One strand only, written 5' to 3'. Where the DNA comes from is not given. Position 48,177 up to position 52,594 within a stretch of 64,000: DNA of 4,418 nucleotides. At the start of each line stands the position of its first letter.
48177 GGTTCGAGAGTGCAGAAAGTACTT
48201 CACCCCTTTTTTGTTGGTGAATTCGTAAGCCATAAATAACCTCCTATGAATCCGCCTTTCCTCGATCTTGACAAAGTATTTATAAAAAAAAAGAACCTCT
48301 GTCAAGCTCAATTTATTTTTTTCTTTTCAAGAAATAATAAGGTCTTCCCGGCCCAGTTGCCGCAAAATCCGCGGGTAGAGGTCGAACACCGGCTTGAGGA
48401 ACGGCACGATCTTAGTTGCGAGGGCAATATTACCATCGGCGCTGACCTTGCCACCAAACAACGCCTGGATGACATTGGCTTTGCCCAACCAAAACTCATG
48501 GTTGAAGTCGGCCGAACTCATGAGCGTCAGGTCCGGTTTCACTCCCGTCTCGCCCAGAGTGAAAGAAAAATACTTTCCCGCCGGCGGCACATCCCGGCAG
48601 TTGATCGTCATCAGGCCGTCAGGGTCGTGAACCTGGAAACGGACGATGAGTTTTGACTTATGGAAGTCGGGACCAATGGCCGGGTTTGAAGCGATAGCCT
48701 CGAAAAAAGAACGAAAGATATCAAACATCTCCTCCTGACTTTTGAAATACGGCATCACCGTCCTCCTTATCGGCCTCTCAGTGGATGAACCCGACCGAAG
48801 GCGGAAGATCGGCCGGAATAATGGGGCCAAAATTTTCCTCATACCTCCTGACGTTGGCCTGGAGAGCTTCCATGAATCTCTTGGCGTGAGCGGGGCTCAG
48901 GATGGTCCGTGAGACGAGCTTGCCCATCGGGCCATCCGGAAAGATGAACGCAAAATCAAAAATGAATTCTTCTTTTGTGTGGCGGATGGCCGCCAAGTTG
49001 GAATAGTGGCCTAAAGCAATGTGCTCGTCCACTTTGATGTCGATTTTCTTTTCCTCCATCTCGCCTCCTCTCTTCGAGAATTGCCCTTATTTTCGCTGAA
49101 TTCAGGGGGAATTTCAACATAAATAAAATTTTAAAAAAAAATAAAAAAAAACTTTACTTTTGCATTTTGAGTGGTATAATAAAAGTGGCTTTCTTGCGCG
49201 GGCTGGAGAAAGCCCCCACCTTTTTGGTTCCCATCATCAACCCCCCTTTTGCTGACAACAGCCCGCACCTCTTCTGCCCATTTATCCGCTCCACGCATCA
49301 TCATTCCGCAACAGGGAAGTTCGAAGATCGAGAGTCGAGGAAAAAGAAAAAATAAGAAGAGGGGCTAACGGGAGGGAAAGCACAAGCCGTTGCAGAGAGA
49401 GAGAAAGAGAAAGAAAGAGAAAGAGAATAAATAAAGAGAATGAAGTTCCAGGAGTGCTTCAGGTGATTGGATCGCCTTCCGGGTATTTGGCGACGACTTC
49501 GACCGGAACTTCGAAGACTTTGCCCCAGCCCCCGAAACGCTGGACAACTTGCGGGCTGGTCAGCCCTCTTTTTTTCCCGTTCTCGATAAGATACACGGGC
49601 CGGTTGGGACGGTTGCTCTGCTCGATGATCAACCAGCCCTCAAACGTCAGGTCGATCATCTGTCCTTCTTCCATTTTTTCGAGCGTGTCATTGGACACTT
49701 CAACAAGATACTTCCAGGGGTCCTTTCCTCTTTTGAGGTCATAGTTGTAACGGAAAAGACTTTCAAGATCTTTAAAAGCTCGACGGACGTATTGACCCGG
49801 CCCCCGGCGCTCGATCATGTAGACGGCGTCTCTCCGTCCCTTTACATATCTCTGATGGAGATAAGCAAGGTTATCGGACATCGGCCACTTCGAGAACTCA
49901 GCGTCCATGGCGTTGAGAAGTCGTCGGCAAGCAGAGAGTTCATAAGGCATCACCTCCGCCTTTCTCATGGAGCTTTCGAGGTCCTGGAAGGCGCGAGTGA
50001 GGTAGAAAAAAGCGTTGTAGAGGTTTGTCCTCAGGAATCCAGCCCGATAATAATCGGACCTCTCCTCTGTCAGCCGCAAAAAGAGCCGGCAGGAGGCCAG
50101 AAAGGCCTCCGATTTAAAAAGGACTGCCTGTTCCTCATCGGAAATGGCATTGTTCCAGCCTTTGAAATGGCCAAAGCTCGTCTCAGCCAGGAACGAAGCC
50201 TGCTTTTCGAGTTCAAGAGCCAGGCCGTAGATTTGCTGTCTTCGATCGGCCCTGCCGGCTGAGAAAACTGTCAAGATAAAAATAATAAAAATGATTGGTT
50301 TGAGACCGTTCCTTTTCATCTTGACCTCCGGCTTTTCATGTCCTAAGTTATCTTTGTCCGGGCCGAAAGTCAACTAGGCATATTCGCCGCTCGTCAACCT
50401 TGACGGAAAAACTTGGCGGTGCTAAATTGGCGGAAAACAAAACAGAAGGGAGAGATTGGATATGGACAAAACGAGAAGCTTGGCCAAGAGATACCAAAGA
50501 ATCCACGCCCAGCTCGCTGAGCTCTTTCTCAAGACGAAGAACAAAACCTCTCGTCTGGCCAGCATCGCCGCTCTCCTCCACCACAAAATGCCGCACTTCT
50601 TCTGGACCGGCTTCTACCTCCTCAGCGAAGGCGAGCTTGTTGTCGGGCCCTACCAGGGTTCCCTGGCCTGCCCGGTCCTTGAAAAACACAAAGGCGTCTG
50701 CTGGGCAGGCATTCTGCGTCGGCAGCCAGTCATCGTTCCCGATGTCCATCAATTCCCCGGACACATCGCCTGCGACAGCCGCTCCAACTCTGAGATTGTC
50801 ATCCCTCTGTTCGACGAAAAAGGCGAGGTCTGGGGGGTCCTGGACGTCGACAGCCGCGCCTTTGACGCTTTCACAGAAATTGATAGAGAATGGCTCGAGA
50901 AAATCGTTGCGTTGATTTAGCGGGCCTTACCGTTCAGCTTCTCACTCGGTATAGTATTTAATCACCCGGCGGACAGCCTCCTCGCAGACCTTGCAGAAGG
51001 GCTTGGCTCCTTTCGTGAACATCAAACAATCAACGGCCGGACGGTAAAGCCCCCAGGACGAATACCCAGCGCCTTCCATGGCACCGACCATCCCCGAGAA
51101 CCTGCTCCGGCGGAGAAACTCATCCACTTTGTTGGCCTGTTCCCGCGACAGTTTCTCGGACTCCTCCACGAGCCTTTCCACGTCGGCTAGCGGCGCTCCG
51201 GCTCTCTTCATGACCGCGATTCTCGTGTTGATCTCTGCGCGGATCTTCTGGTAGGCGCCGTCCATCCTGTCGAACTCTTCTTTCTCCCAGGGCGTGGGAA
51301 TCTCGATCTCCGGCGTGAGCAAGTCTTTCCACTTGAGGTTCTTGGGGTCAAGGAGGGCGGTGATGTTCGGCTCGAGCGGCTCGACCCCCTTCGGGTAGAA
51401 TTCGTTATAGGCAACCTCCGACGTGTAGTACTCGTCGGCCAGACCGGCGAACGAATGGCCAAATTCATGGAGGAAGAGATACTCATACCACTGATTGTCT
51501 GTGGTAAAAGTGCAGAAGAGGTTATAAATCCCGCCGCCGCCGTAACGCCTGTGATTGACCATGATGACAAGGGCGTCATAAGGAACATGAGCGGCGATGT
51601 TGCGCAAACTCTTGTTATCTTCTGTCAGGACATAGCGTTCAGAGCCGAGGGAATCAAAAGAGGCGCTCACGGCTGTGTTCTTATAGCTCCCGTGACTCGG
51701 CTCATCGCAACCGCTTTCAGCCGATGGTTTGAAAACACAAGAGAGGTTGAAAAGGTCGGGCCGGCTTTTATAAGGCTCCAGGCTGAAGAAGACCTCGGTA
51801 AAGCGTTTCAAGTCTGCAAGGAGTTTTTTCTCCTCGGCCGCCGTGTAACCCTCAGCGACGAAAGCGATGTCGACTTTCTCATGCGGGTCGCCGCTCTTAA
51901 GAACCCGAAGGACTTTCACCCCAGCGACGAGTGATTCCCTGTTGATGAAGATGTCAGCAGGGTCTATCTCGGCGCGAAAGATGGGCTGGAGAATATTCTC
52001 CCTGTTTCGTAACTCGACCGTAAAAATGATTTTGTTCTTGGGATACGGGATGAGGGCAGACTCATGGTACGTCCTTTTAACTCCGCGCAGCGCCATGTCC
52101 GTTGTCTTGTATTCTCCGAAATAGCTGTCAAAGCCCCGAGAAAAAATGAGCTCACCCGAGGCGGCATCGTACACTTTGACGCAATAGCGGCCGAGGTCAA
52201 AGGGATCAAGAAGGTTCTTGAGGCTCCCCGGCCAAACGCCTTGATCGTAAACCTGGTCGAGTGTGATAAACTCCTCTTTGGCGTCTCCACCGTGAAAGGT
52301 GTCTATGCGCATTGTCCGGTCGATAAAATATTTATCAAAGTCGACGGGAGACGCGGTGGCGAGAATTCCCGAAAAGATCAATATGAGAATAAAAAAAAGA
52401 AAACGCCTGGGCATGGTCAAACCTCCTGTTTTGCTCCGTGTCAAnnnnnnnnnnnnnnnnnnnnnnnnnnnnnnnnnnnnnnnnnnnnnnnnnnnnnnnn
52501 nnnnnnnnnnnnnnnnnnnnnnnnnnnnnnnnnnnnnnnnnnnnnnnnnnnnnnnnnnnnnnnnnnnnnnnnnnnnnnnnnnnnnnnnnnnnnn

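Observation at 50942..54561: Operon coupling a PqqD-like peptide-recognition domain fused to a MEMO1-like enzyme with an arginase-family hydrolase and a secreted M64 metallopeptidase: candidate peptide-modification system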

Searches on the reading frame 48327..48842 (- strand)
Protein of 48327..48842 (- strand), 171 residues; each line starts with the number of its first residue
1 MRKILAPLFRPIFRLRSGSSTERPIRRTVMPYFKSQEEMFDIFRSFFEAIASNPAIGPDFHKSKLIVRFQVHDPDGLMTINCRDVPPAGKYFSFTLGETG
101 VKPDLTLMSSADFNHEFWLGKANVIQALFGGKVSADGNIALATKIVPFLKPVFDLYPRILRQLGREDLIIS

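Call 76: search_protein_families(library=pfam, proteins=[window:48327-48842:-], max_evalue=0.01)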
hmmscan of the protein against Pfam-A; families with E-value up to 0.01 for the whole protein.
window:48327-48842:- (171 aa): 1 family
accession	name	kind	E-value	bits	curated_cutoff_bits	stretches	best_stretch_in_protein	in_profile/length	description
PF02036.22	SCP2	-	2.5e-05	25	21.3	1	59-150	15-101/101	SCP-2 sterol transfer family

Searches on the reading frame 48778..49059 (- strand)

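Call 76: search_protein_families(library=pfam, proteins=[window:48778-49059:-], max_evalue=0.01)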
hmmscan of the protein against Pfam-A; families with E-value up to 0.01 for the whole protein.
window:48778-49059:- (93 aa): 1 family
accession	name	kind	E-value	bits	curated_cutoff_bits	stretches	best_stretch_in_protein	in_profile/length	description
PF11950.13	DUF3467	-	9.2e-24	83.8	25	1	4-80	13-90/92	Protein of unknown function (DUF3467)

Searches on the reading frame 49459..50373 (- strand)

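Call 3: search_protein_families(library=pfam, proteins=[window:49459-50373:-], max_evalue=0.1)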
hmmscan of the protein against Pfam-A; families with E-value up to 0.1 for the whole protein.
window:49459-50373:- (304 aa): 1 family
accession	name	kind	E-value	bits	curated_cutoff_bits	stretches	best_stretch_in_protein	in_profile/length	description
PF21381.2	MCLN_ECD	-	0.037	14.2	27.1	1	84-134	2-52/194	Mucolipin, extracytosolic domain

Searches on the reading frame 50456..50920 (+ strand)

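Call 3: search_protein_families(library=pfam, proteins=[window:50456-50920:+], max_evalue=0.1)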
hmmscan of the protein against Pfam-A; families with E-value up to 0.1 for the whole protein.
window:50456-50920:+ (154 aa): 2 families
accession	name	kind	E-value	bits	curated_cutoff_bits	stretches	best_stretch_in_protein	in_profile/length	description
PF13185.12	GAF_2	-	6.5e-11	43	28.6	1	52-154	23-131/136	GAF domain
PF01590.32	GAF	-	6.3e-10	40.1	22.4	1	63-153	37-128/133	GAF domain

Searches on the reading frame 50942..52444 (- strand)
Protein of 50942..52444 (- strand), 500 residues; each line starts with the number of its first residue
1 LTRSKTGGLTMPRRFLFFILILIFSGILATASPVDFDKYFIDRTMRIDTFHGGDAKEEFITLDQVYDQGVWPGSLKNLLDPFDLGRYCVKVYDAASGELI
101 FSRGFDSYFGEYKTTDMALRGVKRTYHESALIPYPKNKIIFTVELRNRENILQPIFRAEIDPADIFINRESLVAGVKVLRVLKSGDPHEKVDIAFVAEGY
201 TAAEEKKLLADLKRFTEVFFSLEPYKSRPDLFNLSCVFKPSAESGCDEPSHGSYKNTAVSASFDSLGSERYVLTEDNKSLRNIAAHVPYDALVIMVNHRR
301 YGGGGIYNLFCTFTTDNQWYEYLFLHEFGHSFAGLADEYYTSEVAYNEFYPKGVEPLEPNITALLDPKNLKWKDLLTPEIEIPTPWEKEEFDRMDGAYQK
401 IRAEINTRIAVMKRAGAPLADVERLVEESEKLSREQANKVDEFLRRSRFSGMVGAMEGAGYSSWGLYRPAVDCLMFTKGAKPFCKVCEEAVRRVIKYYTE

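Call 3: search_protein_families(library=pfam, proteins=[window:50942-52444:-], max_evalue=0.1)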
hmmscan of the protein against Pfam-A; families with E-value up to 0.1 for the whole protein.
window:50942-52444:- (500 aa): 2 families
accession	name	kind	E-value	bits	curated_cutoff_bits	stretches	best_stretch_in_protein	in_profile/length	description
PF09471.16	Peptidase_M64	-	3.3e-91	306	26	1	181-495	3-302/302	IgA Peptidase M64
PF16217.10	M64_N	-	8.8e-38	129.1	27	1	35-153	1-118/122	Peptidase M64 N-terminus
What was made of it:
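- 50942..52414 (-): Secreted M64-family zinc metallopeptidase (490 aa from ATG 52414, AGGAGG 7 nt upstream). The N-terminal hydrophobic signal-like segment is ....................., and the zinc motif is HEFGH. Pfam M64_N and Peptidase_M64 (call 3).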

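Call 6: search_protein_families(library=ncbifam, proteins=[window:50942-52414:-], max_evalue=0.01)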
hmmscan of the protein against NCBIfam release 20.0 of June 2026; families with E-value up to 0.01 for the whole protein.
window:50942-52414:- (490 aa): 0 families

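Call 52: search_solved_structures(query=window:50942-52414:-, max_evalue=0.001)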
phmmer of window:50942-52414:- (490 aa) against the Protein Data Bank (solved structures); distinct sequences matched with E-value up to 0.001: 6.
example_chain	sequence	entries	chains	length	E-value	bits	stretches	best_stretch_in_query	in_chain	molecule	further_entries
4df9_A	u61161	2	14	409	6.5e-83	282.3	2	25-376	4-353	putative peptidase | Lipoprotein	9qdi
3p1v_A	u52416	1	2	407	2.7e-76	260.5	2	26-377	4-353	Metallo-endopeptidase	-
9ekk_A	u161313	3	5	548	2.3e-09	39.7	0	291-366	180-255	IgA protease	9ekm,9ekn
9qdh_A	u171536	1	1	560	2.5e-09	39.6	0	291-366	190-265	IgA protease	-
9i4z_A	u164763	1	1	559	1.6e-08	36.9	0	168-234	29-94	IgA protease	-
9qa6_A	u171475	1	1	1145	9.4e-08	34.4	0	168-234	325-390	IgA protease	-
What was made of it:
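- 50942..52414 (-): PDB matches 4df9 and 3p1v (Bacteroides M64-like) at E 7e-83 and 3e-76 (call 52).
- On Peptidase M64: 4df9 scores E 7e-83 (call 52).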
